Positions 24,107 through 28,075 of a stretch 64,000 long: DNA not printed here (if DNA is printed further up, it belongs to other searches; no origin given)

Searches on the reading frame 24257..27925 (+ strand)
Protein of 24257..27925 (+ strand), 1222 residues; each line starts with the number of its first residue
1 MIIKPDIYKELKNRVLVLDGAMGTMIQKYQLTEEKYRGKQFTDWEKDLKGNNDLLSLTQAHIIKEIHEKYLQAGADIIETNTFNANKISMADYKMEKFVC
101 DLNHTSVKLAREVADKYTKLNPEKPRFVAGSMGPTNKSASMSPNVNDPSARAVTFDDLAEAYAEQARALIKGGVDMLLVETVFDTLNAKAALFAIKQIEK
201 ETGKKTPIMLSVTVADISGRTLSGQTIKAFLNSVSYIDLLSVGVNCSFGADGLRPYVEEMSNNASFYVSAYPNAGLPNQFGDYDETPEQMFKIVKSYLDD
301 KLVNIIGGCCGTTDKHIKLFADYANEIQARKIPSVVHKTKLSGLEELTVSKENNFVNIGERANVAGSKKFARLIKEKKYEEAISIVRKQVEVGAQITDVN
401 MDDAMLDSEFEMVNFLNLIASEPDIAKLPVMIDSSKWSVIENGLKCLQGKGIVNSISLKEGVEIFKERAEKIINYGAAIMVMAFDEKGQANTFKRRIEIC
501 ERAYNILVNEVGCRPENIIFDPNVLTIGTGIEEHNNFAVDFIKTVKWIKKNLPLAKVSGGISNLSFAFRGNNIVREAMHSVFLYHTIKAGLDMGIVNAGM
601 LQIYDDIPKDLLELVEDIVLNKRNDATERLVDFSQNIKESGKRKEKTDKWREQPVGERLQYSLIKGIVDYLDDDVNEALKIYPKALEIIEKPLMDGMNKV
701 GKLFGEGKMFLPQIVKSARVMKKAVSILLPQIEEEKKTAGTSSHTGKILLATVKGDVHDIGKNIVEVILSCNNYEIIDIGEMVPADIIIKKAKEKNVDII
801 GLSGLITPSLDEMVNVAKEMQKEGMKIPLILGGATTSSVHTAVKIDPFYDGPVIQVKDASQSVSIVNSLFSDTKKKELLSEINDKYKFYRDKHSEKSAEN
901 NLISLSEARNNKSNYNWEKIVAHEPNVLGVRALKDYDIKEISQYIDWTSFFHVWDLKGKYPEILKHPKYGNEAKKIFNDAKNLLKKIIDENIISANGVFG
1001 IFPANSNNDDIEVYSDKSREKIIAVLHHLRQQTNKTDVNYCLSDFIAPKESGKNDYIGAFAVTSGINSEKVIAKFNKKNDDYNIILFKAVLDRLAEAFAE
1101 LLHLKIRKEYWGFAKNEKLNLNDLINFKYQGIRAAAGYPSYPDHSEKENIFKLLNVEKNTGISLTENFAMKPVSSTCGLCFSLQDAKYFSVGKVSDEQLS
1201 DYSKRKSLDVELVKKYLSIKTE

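Call 27: search_protein_families(library=ncbifam, proteins=[window:24257-27925:+], max_evalue=0.00001)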
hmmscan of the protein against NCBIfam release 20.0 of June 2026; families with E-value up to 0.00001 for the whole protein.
window:24257-27925:+ (1222 aa): 14 families
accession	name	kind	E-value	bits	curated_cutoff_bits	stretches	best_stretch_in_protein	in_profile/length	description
NF007024.0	PRK09490.1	equivalog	0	1930.7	1497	1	6-1218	11-1226/1234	methionine synthase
TIGR02082.1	metH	equivalog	0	1675.6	1010.85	1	11-1191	1-1182/1182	methionine synthase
NF006396.0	PRK08645.1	equivalog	7.4e-60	202.7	453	1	6-338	3-298/611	bifunctional homocysteine S-methyltransferase/methylenetetrahydrofolate reductase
TIGR02370.1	pyl_corrinoid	subfamily_domain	2.2e-39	134.9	215.3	1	670-838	13-179/197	methyltransferase cognate corrinoid protein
NF005718.0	PRK07534.1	equivalog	1.5e-35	123.1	338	1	53-329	38-299/337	betaine--homocysteine S-methyltransferase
NF041607.1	dimeth_corrin_MtbC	equivalog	2.1e-34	118.9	350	1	682-839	23-178/203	dimethylamine corrinoid protein MtbC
NF005719.0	PRK07535.1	domain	5.5e-32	110.9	259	1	356-599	2-230/268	methyltetrahydrofolate:corrinoid/iron-sulfur protein methyltransferase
NF040669.1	MtaC2_Meth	equivalog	4e-31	108.3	450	1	661-835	48-216/267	methanol--corrinoid protein MtaC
NF047996.1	corrin_MtgC_2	exception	7.8e-31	107.2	370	1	659-848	8-195/212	glycine betaine-specific corrinoid protein MtgC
NF007020.0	PRK09485.1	equivalog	2.7e-29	102.2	215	1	12-323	10-302/306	homocysteine S-methyltransferase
NF040655.1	MtaC_Meth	equivalog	4.4e-28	98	420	1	663-836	39-210/253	methanol--corrinoid protein MtaC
NF047995.1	corrinoid_MtgC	exception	1.1e-27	96.9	310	1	658-840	7-189/215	glycine betaine-specific corrinoid protein MtgC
NF040758.1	CODH_ACS_meth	exception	3.5e-17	62.6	370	1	354-605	3-240/261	carbon monoxide dehydrogenase/acetyl-CoA synthase methytransferase subunit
NF002612.0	PRK02261.1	equivalog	7.6e-08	32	110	1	747-839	5-98/148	methylaspartate mutase subunit S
